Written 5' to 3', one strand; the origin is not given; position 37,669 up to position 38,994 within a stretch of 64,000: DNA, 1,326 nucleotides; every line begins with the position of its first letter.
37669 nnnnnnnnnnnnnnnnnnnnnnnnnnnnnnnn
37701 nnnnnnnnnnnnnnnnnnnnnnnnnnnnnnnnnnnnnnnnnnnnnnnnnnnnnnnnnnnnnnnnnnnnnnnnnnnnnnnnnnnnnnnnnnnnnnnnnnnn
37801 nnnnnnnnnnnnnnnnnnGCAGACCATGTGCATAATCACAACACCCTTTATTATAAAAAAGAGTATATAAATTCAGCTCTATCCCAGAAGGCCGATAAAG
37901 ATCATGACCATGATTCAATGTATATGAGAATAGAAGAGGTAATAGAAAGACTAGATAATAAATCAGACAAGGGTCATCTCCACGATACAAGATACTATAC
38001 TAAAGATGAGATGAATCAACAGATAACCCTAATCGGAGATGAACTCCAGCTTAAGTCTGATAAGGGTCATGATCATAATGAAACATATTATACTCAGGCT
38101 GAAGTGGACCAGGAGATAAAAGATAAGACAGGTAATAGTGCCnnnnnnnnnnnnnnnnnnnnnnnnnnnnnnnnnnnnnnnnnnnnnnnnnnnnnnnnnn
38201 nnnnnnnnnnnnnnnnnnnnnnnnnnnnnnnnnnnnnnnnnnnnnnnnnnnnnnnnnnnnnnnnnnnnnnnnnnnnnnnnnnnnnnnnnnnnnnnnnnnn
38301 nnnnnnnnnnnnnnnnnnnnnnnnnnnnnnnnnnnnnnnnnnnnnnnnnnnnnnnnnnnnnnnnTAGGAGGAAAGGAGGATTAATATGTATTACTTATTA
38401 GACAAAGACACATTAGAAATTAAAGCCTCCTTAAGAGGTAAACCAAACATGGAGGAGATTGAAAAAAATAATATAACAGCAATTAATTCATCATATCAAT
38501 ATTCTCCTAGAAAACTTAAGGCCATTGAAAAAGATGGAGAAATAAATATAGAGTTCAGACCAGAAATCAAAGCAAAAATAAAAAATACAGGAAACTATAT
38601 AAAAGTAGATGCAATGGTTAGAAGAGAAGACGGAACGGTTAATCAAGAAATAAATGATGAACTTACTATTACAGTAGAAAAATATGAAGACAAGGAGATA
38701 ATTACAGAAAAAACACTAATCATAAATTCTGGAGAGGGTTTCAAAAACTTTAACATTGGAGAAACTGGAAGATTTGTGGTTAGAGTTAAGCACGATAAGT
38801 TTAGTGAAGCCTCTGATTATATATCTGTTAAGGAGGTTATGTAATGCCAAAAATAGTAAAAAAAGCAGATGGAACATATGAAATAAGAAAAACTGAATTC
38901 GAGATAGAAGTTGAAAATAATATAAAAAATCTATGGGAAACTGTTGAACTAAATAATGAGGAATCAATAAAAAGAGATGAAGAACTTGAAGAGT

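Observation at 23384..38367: Recurrent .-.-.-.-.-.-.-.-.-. histidine repeat in seven fiber genes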

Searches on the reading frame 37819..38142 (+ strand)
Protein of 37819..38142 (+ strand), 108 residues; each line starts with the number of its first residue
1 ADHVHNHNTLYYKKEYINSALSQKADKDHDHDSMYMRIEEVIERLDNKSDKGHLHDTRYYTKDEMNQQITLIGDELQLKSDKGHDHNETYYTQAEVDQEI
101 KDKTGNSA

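Call 65: predict_structure(alignment_id=A5)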
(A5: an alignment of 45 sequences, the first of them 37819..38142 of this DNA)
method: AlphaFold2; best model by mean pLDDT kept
length: 108 residues; sequences in the alignment: 45
mean_pLDDT: 55.6   pTM: 0.24
mean pLDDT of the five models: 55.6, 49.1, 47.9, 46.6, 45.5
residues with pLDDT >= 90: 0; 70-90: 17; 50-70: 51; < 50: 40
segments of 3 or more residues with pLDDT < 50: 1-13, 24-37, 51-59
pLDDT, mean of each block of 10 residues (from residue 1): 42 53 48 45 55 44 67 66 54 75 65
secondary structure, 60 per line:
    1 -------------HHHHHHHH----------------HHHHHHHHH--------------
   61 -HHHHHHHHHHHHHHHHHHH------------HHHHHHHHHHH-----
elements in order: H14-21 H38-46 H62-80 H93-103

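Call 77: fold_search(model_id=the predicted structure, library=pdb)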
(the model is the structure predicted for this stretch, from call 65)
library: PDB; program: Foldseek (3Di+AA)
matches with E <= 10: 4; with E <= 0.001: 0
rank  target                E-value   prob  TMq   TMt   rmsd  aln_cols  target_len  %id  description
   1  7yca_H                4.9e+00  0.03  0.19  0.21  15.3       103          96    8  Cryo-EM structure of the PSI-LHCI-Lhcp supercomplex from Ostreococcus tauri (released 2023-04-26)
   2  9mgw_H                8.2e+00  0.02  0.20  0.22  13.7        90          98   14  Dunaliella salina PSI-LHCI-TIDI1 supercomplex (released 2025-06-25)
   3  8yn0_C                8.8e+00  0.02  0.16  0.05   8.5        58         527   21  Crystal structure of NRG1C in complex with EDS1-SAG101-(ADPr-ATP) (released 2024-12-11)
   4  8qpk_G                9.5e+00  0.01  0.18  0.19  19.4        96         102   14  Cryo-EM Structure of Pre-B+5'ss Complex (core part) (released 2024-05-22)

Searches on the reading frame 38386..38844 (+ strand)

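Call 7: search_protein_families(library=pfam, proteins=[window:38386-38844:+], max_evalue=0.1)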
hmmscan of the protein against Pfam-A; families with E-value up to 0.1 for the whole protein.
window:38386-38844:+ (152 aa): 2 families
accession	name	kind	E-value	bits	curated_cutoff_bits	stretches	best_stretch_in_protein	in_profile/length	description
PF04963.19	Sigma54_CBD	-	0.019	15.1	22.9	1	21-96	105-178/185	Sigma-54 factor, core binding domain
PF08014.17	MATCAP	-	0.097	12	27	0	21-93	109-180/365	Microtubule-associated tyrosine carboxypeptidase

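Call 8: search_protein_families(library=phrogs, proteins=[window:38386-38844:+], max_evalue=0.01)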
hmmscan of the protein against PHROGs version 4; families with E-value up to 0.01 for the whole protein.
window:38386-38844:+ (152 aa): 0 families
